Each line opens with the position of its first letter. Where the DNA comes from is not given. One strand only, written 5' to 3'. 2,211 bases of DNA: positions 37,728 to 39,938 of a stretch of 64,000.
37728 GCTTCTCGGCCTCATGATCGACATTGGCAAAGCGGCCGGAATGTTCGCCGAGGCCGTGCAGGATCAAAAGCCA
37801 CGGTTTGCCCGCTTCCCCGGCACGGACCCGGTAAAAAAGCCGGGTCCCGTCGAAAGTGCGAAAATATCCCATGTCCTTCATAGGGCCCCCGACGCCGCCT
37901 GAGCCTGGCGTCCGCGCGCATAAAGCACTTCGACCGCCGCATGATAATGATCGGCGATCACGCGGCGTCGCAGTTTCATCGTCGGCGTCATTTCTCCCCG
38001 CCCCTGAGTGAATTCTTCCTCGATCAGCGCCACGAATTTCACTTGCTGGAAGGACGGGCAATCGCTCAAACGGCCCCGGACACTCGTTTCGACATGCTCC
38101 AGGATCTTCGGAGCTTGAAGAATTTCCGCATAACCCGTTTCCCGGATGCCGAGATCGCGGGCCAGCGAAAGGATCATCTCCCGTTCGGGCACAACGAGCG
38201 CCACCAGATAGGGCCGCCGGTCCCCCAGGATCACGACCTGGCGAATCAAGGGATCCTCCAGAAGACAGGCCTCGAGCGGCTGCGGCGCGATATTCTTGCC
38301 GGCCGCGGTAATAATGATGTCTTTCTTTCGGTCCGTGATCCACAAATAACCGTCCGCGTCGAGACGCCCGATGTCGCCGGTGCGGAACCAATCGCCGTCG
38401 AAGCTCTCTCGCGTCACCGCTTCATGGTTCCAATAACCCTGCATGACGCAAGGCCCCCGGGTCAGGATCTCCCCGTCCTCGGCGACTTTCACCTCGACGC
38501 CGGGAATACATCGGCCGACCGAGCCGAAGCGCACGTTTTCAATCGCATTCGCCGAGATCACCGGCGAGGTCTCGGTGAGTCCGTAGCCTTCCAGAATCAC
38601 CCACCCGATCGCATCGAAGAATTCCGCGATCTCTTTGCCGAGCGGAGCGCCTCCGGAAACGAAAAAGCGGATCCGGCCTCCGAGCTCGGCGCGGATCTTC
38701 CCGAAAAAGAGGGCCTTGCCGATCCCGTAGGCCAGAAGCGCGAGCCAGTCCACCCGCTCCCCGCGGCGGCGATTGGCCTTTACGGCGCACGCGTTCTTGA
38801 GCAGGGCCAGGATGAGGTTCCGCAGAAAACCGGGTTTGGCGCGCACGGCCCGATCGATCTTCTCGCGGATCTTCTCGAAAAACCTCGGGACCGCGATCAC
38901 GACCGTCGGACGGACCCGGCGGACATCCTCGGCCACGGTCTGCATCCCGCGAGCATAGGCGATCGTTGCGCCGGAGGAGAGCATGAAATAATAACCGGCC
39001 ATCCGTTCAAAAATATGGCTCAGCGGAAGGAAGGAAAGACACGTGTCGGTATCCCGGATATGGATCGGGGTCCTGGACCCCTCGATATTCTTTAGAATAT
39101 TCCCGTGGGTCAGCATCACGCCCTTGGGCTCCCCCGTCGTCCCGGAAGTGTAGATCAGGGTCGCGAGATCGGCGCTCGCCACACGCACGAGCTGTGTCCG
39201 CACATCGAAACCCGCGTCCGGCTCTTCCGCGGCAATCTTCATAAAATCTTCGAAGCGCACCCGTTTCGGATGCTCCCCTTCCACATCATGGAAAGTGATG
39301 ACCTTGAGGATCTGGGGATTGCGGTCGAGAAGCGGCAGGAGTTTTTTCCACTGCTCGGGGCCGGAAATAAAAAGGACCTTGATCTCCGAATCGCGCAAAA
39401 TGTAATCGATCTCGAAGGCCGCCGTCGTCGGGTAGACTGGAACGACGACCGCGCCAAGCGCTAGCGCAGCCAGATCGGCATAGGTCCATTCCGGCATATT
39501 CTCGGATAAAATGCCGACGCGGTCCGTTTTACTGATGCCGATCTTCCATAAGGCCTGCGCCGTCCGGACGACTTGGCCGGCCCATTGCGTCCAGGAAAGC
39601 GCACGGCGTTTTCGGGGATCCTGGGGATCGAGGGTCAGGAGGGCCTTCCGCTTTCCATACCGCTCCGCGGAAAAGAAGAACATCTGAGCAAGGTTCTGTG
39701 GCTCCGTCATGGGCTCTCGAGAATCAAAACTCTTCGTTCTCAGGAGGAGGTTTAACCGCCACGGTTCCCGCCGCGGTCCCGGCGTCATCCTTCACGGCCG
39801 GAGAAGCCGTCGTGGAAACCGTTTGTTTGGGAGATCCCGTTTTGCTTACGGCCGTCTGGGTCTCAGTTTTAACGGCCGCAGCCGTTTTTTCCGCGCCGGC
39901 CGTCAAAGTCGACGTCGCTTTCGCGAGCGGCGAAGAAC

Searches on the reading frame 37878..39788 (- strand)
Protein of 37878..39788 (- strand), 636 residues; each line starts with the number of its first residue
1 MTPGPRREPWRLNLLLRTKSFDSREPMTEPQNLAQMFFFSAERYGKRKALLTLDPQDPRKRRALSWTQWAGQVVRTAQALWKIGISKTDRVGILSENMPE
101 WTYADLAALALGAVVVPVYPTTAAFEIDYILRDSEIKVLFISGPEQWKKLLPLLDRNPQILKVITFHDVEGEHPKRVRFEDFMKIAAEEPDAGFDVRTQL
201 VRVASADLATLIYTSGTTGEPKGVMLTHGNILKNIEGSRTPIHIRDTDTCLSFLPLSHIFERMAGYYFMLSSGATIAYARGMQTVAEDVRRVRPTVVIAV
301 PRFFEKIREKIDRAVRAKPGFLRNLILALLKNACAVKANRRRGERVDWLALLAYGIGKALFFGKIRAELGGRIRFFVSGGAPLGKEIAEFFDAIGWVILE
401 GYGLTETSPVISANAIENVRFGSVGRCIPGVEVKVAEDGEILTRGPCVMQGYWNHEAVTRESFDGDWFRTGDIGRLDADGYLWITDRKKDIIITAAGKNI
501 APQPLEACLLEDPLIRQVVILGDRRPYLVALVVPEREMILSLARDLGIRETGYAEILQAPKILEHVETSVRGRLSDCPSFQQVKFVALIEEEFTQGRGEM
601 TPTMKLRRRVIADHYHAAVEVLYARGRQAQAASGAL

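Call 78: search_protein_families(library=pfam, proteins=[window:37878-39788:-], max_evalue=0.0001)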
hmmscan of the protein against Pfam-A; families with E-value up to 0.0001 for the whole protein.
window:37878-39788:- (636 aa): 2 families
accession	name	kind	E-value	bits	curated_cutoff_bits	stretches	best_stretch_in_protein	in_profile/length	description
PF00501.34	AMP-binding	-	5.8e-83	279.2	29.9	1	40-453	4-384/384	AMP-binding enzyme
PF23562.2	AMP-binding_C_3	-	1.1e-09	39.2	20.8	1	490-625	2-122/124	AMP-binding enzyme C-terminal domain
